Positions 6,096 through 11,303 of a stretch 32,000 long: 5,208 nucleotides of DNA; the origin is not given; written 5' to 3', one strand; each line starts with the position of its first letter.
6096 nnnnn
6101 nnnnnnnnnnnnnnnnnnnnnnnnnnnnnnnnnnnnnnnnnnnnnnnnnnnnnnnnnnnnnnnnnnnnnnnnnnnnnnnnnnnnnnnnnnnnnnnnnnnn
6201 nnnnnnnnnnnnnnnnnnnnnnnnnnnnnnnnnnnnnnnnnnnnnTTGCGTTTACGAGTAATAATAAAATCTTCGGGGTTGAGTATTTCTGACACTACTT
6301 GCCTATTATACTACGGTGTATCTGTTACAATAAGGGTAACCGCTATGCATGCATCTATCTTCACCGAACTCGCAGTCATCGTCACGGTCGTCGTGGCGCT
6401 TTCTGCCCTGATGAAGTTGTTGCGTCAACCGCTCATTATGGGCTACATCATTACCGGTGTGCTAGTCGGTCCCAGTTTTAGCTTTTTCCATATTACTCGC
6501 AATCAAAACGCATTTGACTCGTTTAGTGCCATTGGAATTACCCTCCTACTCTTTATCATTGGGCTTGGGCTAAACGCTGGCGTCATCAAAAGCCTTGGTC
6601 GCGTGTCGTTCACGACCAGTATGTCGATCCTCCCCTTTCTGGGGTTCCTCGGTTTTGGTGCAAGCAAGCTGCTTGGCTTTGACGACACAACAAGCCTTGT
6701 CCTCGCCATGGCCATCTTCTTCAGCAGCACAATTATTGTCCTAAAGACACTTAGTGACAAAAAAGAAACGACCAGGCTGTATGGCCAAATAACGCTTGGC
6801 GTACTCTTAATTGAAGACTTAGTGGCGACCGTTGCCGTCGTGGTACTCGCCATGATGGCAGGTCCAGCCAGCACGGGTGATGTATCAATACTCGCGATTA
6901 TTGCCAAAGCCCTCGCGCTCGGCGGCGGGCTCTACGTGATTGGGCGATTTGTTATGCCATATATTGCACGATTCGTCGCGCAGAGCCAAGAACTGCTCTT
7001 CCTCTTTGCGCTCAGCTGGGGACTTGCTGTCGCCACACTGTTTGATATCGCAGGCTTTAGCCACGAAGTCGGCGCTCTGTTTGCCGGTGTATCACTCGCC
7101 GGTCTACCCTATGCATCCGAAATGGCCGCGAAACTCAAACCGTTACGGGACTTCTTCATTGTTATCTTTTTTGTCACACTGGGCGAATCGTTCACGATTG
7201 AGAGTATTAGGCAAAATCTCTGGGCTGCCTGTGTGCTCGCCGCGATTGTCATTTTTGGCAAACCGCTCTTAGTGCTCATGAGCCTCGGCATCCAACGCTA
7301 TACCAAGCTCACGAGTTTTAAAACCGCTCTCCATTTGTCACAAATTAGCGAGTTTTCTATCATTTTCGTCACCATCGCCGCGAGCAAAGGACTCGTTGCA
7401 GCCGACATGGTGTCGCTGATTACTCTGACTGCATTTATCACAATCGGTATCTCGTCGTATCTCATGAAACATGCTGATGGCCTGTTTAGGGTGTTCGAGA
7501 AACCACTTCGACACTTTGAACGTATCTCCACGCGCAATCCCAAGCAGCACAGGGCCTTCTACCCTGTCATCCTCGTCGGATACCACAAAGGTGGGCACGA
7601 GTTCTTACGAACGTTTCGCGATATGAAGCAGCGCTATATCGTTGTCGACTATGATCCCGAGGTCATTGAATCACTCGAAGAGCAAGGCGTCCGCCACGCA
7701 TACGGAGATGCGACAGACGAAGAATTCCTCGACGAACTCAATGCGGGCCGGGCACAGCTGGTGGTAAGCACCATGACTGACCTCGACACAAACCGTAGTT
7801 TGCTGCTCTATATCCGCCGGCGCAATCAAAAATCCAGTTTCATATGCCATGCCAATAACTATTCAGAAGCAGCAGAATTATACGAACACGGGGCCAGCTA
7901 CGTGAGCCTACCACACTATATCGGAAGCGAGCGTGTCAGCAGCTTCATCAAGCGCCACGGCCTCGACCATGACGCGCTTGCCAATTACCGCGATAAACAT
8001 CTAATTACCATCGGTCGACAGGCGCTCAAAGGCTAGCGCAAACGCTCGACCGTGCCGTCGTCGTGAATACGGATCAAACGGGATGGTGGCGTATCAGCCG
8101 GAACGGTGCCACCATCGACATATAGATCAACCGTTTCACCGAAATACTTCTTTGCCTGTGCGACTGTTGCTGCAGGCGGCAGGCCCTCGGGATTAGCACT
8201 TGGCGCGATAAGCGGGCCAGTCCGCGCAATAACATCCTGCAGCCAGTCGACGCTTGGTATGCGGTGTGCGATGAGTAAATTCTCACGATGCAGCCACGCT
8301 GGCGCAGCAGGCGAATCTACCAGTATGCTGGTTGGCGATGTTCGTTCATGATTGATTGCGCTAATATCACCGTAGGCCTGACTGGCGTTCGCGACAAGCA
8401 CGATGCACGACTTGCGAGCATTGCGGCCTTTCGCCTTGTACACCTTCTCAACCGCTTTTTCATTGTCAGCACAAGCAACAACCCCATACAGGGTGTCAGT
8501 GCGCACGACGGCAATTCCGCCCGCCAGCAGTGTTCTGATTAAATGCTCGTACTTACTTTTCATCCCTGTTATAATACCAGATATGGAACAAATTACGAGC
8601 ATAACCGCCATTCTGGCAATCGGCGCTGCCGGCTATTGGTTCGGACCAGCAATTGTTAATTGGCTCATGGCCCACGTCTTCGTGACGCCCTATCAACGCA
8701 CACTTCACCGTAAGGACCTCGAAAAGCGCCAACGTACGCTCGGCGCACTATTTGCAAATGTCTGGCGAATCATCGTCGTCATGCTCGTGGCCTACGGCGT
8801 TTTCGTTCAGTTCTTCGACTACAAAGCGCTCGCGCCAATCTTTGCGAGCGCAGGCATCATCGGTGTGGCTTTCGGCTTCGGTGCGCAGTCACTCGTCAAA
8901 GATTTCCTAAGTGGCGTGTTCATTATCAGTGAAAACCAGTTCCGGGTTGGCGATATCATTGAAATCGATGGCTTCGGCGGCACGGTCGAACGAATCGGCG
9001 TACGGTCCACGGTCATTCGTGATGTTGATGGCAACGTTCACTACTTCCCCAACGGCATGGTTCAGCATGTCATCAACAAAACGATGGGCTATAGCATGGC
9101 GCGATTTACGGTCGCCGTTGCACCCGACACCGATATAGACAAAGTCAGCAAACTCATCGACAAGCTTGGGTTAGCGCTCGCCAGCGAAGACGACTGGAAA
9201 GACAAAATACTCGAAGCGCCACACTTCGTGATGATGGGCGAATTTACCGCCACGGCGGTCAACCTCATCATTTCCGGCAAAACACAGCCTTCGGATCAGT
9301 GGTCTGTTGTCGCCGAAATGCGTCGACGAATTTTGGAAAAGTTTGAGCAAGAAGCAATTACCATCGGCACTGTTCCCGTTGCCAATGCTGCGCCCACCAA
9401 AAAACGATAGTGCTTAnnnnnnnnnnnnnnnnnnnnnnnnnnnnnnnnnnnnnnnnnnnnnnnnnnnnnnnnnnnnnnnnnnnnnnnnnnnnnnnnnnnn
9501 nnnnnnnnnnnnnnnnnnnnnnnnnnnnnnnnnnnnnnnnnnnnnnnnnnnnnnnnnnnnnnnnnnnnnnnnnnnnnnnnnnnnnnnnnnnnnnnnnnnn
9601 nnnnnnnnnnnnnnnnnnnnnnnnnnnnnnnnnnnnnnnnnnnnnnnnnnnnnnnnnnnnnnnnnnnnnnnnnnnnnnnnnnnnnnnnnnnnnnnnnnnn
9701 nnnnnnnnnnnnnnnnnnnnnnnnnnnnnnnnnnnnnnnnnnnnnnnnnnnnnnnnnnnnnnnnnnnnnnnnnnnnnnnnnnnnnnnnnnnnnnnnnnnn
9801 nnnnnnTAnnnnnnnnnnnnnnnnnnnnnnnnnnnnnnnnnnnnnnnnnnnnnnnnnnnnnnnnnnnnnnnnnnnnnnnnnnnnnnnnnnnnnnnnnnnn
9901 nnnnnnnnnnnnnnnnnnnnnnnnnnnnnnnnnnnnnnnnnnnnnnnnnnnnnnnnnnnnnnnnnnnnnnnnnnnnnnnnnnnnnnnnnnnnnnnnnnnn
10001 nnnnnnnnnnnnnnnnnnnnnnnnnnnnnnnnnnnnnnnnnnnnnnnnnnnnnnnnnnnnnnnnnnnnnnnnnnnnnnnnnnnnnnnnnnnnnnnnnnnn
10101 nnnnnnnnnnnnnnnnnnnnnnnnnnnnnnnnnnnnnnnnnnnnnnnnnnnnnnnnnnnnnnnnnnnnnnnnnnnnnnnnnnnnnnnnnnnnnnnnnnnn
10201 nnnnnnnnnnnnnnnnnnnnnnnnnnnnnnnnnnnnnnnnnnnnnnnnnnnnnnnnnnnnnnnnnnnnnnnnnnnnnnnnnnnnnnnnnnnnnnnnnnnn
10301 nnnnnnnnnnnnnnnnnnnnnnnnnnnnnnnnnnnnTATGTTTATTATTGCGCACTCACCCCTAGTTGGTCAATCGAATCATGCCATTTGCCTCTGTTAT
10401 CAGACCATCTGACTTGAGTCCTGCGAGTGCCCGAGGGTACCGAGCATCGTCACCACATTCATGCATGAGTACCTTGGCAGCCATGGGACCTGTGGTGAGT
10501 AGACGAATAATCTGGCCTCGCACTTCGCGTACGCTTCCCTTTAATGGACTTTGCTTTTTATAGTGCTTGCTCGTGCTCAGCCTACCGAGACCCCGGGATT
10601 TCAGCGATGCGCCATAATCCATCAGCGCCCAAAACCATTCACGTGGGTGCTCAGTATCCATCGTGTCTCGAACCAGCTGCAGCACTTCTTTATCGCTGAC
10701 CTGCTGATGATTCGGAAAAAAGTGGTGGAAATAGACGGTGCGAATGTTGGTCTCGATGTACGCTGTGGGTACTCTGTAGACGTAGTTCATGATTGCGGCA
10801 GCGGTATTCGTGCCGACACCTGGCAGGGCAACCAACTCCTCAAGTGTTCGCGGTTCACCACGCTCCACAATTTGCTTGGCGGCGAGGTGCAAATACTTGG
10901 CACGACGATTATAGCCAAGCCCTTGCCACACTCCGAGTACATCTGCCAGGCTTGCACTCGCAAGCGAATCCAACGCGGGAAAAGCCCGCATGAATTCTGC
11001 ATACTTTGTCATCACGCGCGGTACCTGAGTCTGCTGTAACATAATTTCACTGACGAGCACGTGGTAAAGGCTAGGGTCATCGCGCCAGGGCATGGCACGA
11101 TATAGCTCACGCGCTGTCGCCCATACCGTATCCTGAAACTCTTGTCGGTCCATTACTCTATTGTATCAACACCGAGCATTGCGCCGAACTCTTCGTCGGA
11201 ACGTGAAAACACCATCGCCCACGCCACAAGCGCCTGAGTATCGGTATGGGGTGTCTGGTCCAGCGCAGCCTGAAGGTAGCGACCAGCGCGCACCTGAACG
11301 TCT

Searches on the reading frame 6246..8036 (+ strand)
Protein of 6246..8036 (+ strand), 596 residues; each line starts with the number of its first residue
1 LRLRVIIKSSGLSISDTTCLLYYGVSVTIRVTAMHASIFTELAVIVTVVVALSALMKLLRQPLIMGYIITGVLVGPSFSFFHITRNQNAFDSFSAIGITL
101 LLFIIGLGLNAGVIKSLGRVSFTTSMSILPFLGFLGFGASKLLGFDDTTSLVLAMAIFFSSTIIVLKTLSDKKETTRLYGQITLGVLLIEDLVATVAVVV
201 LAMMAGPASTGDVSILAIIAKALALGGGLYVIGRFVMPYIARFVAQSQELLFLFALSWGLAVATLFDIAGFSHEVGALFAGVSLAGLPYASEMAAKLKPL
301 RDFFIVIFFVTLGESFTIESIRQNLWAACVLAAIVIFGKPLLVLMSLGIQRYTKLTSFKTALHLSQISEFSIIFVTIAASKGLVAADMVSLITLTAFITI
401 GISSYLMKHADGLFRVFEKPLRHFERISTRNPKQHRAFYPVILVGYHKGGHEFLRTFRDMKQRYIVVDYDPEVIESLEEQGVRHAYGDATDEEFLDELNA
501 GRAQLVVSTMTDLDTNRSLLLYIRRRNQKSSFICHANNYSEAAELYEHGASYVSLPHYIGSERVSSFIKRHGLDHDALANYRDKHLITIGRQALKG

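Call 44: search_protein_families(library=pfam, proteins=[window:6246-8036:+], max_evalue=0.001)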
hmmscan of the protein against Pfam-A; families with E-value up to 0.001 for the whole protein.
window:6246-8036:+ (596 aa): 2 families
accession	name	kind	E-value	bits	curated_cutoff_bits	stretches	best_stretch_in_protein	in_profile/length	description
PF00999.27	Na_H_Exchanger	-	1.9e-47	162.4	26.2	1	47-406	4-373/375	Sodium/hydrogen exchanger, transmembrane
PF02254.24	TrkA_N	-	2.1e-20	73.6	23.8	1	441-555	1-115/116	TrkA-N domain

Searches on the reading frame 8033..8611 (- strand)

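Call 44: search_protein_families(library=pfam, proteins=[window:8033-8611:-], max_evalue=0.001)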
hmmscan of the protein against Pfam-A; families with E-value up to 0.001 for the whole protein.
window:8033-8611:- (192 aa): 1 family
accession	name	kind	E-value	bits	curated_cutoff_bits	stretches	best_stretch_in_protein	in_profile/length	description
PF01300.24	Sua5_yciO_yrdC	-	2.6e-28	99.2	25.1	1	28-186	3-170/178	Telomere recombination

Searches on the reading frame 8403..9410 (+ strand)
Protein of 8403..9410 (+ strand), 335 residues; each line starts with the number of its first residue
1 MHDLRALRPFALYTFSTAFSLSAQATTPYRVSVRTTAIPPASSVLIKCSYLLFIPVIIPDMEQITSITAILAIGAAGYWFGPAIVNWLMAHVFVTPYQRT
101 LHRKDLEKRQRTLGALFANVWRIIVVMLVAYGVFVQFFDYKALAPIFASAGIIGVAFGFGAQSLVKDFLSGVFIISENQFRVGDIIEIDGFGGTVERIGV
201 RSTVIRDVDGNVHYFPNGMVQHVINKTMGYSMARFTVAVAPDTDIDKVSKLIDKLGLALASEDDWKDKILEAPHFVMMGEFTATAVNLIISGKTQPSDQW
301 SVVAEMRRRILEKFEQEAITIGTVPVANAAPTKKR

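Call 44: search_protein_families(library=pfam, proteins=[window:8403-9410:+], max_evalue=0.001)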
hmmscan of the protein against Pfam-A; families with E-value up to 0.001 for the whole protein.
window:8403-9410:+ (335 aa): 2 families
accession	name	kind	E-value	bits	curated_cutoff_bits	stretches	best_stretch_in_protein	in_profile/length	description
PF00924.24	MS_channel_2nd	-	9.4e-18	64.5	20.2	1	164-225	2-65/68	Mechanosensitive ion channel, beta-domain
PF21082.3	MS_channel_3rd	-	3.2e-08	34.3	21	1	234-320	2-87/88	Mechanosensitive ion channel MscS, C-terminal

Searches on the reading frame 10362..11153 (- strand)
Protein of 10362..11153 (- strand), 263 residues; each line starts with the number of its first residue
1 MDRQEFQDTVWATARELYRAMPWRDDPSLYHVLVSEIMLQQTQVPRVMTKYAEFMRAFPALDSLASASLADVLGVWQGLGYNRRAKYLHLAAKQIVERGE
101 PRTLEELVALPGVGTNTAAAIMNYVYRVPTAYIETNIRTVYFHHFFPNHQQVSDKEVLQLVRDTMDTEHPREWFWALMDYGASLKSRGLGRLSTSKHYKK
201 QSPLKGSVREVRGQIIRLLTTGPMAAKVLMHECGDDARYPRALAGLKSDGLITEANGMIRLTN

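Call 45: search_protein_families(library=pfam, proteins=[window:10362-11153:-], max_evalue=0.001)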
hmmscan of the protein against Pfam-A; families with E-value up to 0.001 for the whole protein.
window:10362-11153:- (263 aa): 2 families
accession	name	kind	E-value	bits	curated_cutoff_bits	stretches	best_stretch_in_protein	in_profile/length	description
PF00730.31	HhH-GPD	-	3.8e-15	56.6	26.2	1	34-156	1-97/108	HhH-GPD superfamily base excision DNA repair protein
PF00633.29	HHH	-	6.1e-07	29.4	24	1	97-124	3-30/30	Helix-hairpin-helix motif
